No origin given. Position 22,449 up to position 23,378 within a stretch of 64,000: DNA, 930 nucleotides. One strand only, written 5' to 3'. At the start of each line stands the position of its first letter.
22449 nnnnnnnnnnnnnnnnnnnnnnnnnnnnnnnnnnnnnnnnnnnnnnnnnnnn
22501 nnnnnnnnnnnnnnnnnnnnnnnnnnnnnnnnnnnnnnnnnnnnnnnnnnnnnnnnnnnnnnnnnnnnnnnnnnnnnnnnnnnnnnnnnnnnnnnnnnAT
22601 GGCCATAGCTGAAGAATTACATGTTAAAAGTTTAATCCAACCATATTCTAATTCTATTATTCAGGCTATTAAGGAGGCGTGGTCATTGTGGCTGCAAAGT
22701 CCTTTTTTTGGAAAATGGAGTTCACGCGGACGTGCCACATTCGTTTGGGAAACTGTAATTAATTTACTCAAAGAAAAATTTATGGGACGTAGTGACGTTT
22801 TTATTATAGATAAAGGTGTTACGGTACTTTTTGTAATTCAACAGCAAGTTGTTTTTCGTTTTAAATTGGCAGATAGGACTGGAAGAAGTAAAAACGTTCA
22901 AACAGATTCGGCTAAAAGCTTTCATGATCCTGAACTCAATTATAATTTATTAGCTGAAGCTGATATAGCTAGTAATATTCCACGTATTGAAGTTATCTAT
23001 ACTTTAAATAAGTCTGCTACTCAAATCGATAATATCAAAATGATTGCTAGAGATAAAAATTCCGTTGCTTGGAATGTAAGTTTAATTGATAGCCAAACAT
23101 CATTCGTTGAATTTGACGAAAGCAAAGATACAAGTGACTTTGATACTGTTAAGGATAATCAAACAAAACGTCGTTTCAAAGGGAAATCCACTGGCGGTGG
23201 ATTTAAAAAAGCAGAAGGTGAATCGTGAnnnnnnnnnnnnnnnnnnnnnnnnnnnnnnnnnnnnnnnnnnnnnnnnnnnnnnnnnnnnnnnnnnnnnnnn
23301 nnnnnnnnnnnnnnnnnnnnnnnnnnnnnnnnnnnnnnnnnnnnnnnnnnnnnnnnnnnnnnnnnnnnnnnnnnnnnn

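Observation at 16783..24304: Cargo cluster of unknown function between the tail-fibre and lysis genes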

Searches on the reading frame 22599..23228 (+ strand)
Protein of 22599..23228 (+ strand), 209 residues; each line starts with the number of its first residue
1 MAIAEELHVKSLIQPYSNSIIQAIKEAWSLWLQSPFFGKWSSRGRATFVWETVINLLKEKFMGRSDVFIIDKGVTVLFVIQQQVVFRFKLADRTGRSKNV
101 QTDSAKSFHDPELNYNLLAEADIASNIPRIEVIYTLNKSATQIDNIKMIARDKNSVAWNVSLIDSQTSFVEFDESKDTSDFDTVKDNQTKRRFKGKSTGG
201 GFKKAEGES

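Call 3: search_protein_families(library=pfam, proteins=[window:22599-23228:+], max_evalue=0.1)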
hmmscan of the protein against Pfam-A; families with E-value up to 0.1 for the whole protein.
window:22599-23228:+ (209 aa): 1 family
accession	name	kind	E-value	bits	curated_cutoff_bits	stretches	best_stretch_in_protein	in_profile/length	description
PF17990.7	LodA_N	-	0.03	14.8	26.3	1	133-191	49-104/213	L-Lysine epsilon oxidase N-terminal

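Call 4: search_protein_families(library=phrogs, proteins=[window:22599-23228:+], max_evalue=0.01)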
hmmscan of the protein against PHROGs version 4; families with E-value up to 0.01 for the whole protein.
window:22599-23228:+ (209 aa): 1 family
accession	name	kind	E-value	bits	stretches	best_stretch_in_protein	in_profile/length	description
phrog_15813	-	unknown function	1.2e-139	463.4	1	1-209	1-209/209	-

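Call 29: search_protein_families(library=padloc, proteins=[window:22599-23228:+], max_evalue=0.01)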
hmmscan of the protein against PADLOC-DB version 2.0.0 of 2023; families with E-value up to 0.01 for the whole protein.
window:22599-23228:+ (209 aa): 0 families

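Call 30: search_protein_families(library=ncbifam, proteins=[window:22599-23228:+], max_evalue=0.01)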
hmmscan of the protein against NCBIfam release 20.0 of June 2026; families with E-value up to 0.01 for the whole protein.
window:22599-23228:+ (209 aa): 0 families

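Call 32: find_homologous_proteins(query=window:22599-23228:+, max_evalue=0.001)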
Query window:22599-23228:+ (209 aa): 9 proteins with E <= 0.001 among 101 candidates.
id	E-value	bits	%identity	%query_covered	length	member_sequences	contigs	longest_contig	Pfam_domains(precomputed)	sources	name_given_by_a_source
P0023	3.2e-131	453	100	100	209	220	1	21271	-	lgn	-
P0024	5.4e-89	315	67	100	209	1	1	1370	-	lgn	-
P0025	7.9e-83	295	64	100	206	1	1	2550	-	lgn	-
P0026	1.2e-82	294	66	100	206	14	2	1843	-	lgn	-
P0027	1.9e-80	287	63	100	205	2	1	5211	-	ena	-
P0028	3.9e-79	283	63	100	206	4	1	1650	-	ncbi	-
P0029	6.3e-75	269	61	100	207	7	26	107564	-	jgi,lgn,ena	-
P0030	2.4e-69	251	56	100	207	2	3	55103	-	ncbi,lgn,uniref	ncbi:hypothetical protein [Acinetobacter soli]|uniref:hypothetical protein n=1 Tax=Acinetobacter sol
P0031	4.3e-54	201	90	52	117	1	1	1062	-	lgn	-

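Call 59: predict_structure(alignment_id=A2)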
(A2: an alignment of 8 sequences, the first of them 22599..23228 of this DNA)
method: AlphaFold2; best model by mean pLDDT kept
length: 209 residues; sequences in the alignment: 8
mean_pLDDT: 67.3   pTM: 0.65
mean pLDDT of the five models: 67.3, 64.1, 62.8, 61.9, 60.9
residues with pLDDT >= 90: 22; 70-90: 104; 50-70: 25; < 50: 58
segments of 3 or more residues with pLDDT < 50: 101-110, 166-209
pLDDT, mean of each block of 10 residues (from residue 1): 68 88 90 81 80 92 89 83 83 55 42 65 79 79 80 66 55 37 32 31 35
secondary structure, 60 per line:
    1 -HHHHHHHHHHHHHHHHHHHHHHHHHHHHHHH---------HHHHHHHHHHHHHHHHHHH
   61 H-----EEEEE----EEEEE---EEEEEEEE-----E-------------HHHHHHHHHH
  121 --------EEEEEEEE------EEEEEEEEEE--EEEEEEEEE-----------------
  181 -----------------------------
elements in order: H2-32 H42-61 E67-71 E76-80 E84-91 H111-120 E129-136 E143-152 E155-163

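Call 63: fold_search(model_id=the predicted structure, library=pdb)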
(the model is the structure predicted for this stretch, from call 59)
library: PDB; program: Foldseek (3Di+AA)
matches with E <= 10: 648; with E <= 0.001: 0
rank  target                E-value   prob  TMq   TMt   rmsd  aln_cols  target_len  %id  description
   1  5csl_A                1.7e-02  0.44  0.25  0.04  11.9       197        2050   11  Crystal structure of the 500 kD yeast acetyl-CoA carboxylase holoenzyme dimer (released 2015-10-28)
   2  9iab_B                2.2e-02  0.16  0.17  0.15  18.5       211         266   13  Structure of the Argonaute-associated Cas4 family protein 1 (ACE1) from Chroococcidiopsis thermalis (CtACE1) (released 2025-04-23)
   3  5csa_B                2.4e-02  0.44  0.27  0.09   8.5       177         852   12  Crystal structure of domains BT-BCCP-AC1-AC5 of yeast acetyl-CoA carboxylase (released 2015-10-28)
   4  4hn3_C                2.7e-02  0.51  0.20  0.14  10.8       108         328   10  The crystal structure of a sex pheromone precursor (lmo1757) from Listeria monocytogenes EGD-e (released 2012-10-31)
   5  9iab_A                2.8e-02  0.14  0.16  0.13  18.8       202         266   11  Structure of the Argonaute-associated Cas4 family protein 1 (ACE1) from Chroococcidiopsis thermalis (CtACE1) (released 2025-04-23)
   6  4hn3_D                3.0e-02  0.25  0.16  0.12  11.6       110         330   11  The crystal structure of a sex pheromone precursor (lmo1757) from Listeria monocytogenes EGD-e (released 2012-10-31)
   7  6gvw_F                3.6e-02  0.41  0.21  0.15  19.4       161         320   11  Crystal structure of the BRCA1-A complex (released 2019-07-10)
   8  2qx2                  3.6e-02  0.38  0.21  0.15  13.8       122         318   13  Structure of the C-terminal domain of sex pheromone staph-cAM373 precursor from Staphylococcus aureus (released 2007-09-11)
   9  5cs4_A                3.6e-02  0.38  0.25  0.15   9.6       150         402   13  Crystal structure of domains AC3-AC5 of yeast acetyl-CoA carboxylase (released 2015-10-28)
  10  4hn3_A                3.8e-02  0.35  0.18  0.13  12.6       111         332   13  The crystal structure of a sex pheromone precursor (lmo1757) from Listeria monocytogenes EGD-e (released 2012-10-31)
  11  5csk_A                4.3e-02  0.28  0.25  0.05  11.5       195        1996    9  Crystal structure of yeast acetyl-CoA carboxylase, unbiotinylated (released 2015-10-28)
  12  5cs4_B                4.6e-02  0.35  0.26  0.16  12.7       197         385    8  Crystal structure of domains AC3-AC5 of yeast acetyl-CoA carboxylase (released 2015-10-28)
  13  5cw3_D                6.2e-02  0.33  0.24  0.21  16.6       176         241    9  Structure of CfBRCC36-CfKIAA0157 complex (Zn Edge) (released 2015-09-16)
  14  6gvw_A                7.5e-02  0.41  0.21  0.15  17.5       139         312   10  Crystal structure of the BRCA1-A complex (released 2019-07-10)
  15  5cw4_B                8.0e-02  0.25  0.22  0.19  17.4       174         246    9  Structure of CfBRCC36-CfKIAA0157 complex (Selenium Edge) (released 2015-09-16)
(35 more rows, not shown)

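Call 78: find_encoding_contigs(protein=P0029, flank=7000, max_places=3)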
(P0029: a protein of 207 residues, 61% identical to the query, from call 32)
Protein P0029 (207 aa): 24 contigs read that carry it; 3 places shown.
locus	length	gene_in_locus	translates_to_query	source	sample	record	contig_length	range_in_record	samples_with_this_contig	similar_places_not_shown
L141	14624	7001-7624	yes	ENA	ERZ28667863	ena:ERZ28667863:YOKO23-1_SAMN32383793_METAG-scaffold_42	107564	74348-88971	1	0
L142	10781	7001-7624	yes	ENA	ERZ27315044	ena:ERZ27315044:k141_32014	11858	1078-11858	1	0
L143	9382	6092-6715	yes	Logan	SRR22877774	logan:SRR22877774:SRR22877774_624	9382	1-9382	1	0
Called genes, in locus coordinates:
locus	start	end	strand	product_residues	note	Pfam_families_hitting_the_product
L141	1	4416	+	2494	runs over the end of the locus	PF18858:LPD39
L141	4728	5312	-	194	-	PF08346:AntA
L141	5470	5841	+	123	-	-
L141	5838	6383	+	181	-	PF05838:Glyco_hydro_108, PF09374:PG_binding_3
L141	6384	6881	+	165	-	-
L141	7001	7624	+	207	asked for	-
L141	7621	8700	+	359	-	PF01381:HTH_3, PF13560:HTH_31 (weak), PF06114:Peptidase_M78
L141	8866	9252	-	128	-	-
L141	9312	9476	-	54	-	-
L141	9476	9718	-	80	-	-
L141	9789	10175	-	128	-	PF10765:Phage_P22_NinX (weak)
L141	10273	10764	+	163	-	-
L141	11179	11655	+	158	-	-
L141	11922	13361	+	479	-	PF01654:Cyt_bd_oxida_I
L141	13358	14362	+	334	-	PF02322:Cyt_bd_oxida_II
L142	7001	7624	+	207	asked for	-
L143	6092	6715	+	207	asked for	-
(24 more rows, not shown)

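Call 79: find_encoding_contigs(protein=P0030, flank=7000, max_places=2)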
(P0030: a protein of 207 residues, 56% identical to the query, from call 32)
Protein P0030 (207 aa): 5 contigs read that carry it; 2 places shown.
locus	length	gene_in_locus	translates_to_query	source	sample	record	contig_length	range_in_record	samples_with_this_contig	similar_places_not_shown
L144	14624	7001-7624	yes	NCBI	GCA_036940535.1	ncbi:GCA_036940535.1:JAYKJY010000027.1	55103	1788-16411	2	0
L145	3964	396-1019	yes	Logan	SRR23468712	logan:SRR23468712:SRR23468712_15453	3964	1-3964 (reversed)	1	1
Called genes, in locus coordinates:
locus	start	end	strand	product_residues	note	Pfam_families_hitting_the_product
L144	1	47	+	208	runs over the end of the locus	-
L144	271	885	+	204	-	PF13103:TonB_2 (faint), PF03544:TonB_C (faint)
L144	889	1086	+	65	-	-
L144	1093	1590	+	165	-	-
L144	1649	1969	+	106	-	PF20155:TMP_3 (weak)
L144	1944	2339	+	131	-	PF05100:Phage_tail_L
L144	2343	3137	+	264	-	PF14464:Prok-JAB (weak), PF00877:NLPC_P60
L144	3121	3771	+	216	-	PF06805:Lambda_tail_I (faint)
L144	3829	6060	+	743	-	PF24801:FNIII-A_GpJ, PF13550:Phage-tail_3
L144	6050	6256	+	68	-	-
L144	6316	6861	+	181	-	PF05838:Glyco_hydro_108, PF09374:PG_binding_3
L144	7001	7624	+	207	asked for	-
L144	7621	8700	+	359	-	PF01381:HTH_3, PF12844:HTH_19 (faint), PF13560:HTH_31, PF06114:Peptidase_M78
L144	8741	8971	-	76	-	-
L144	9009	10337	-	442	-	PF00817:IMS, PF11799:IMS_C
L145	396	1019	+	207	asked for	-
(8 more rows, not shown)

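Call 86: search_protein_representatives(alignment_id=A2)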
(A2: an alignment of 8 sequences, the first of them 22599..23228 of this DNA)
Query: 8 sequences, 205 profile positions. Proteins with E-value up to 0.001 (for the whole library): 425; up to 1e-10: 163; up to 1e-30: 5. The best 150 are listed.
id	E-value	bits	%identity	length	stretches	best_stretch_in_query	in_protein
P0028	4.5e-114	395.2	-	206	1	1-205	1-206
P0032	1.2e-35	139.1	-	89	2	90-152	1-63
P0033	1.2e-32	129.3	-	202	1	1-187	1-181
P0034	2.0e-32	128.6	-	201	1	4-184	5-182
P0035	9.0e-31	123.2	-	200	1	1-170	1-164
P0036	3.6e-29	118.0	-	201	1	13-168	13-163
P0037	7.6e-28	113.6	-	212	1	8-190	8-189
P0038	2.0e-27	112.3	-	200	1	8-194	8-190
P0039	2.8e-27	111.8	-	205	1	3-174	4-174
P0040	1.3e-25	106.3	-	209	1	1-168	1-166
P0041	1.5e-25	106.1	-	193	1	1-167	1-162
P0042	3.1e-25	105.1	-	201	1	4-193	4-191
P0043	7.7e-25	103.8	-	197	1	9-194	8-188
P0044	9.1e-25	103.6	-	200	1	11-194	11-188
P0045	6.5e-24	100.8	-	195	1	9-162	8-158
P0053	1.1e-22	96.8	-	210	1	6-204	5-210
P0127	9.7e-15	70.8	-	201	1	3-199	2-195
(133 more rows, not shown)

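Call 88: search_protein_families(library=padloc, alignment_id=A5, max_evalue=0.01)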
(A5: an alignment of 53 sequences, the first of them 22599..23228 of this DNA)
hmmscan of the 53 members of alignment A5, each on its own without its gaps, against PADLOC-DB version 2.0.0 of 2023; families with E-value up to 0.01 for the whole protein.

A. member 1, window:22599-23228:+ (209 aa): 0 families

B. families by the number of members that match (of 53 scanned): 1 family
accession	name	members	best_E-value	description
PDLC03444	REase_II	1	0.0015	Type II restriction enzyme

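Call 89: search_protein_families(library=pfam, alignment_id=A5, max_evalue=0.01)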
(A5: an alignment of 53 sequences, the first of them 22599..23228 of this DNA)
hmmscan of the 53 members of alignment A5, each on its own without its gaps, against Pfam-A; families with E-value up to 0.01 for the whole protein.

A. member 1, window:22599-23228:+ (209 aa): 0 families

B. families by the number of members that match (of 53 scanned): 4 families
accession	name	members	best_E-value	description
PF24329.1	FN-plug_TEN1-4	1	0.0036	Teneurin 1-4, FN-plug domain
PF04162.18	Gyro_capsid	1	0.0041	Gyrovirus capsid protein (VP1)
PF21263.2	Acyl-CoA-dh_C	1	0.0074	Acyl-CoA dehydrogenase, C-terminal domain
PF13584.12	BatD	1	0.0078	BatD DUF11 like domain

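Call 90: search_solved_structures(query=A5, max_evalue=1)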
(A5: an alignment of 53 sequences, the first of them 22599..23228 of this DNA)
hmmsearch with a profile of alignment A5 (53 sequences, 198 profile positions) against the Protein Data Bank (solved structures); distinct sequences matched with E-value up to 1: 2.
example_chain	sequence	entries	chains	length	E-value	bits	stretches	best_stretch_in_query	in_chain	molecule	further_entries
4of8_A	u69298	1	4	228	0.6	12.7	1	118-190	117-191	Irregular chiasm C-roughest protein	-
5zau_B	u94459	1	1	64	0.77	12.3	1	125-161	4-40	Monobody Binder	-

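Call 91: find_encoding_contigs(protein=P0033, flank=4000, max_places=2)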
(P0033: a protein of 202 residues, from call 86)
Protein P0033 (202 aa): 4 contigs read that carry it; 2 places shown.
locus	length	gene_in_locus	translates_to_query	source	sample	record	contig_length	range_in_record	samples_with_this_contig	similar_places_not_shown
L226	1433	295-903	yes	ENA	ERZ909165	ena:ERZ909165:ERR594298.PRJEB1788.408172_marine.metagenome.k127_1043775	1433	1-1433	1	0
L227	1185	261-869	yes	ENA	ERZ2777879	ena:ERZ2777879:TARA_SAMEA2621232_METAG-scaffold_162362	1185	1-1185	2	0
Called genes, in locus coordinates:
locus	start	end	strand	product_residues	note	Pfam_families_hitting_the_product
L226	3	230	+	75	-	?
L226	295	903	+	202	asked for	-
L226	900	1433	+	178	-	?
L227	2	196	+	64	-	?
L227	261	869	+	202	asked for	-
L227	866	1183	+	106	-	?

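Call 92: find_encoding_contigs(protein=P0037, flank=4000, max_places=2)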
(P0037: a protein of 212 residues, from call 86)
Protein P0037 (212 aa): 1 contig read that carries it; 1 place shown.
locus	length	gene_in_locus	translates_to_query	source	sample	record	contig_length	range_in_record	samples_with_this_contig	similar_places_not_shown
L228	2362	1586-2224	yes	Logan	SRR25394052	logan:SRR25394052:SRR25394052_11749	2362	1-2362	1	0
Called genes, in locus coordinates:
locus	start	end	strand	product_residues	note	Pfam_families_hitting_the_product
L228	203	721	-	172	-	-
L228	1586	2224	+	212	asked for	-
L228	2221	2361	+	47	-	?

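Call 93: find_encoding_contigs(protein=P0053, flank=4000, max_places=2)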
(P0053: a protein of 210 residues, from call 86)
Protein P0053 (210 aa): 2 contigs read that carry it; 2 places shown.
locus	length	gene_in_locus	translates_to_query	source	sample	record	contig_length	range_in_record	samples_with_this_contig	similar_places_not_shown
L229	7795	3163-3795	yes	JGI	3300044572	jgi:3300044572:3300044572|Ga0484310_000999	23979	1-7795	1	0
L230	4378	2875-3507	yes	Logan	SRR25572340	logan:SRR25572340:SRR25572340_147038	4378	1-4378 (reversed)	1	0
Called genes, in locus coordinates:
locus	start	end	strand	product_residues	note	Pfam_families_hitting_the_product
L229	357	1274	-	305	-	PF02498:Bro-N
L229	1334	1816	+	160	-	PF03869:Arc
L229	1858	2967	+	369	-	PF20247:DUF6602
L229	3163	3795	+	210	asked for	-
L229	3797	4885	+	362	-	PF01381:HTH_3, PF06114:Peptidase_M78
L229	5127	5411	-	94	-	PF13560:HTH_31 (weak), PF01381:HTH_3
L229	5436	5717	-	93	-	PF05015:HigB-like_toxin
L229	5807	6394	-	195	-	PF11860:Muramidase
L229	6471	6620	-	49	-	-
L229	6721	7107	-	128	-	-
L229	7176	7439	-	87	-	-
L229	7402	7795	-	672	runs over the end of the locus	-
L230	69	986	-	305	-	PF02498:Bro-N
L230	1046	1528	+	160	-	PF03869:Arc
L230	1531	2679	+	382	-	PF20247:DUF6602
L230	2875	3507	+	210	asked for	-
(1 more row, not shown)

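Call 94: find_encoding_contigs(protein=P0127, flank=4000, max_places=2)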
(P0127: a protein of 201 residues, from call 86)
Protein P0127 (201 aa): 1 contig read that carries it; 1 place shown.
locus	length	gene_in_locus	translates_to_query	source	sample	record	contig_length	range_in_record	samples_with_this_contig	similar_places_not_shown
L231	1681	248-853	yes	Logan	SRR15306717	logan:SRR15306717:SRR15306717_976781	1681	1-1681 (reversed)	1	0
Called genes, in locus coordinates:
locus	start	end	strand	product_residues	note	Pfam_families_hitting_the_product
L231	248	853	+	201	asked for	-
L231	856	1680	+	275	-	?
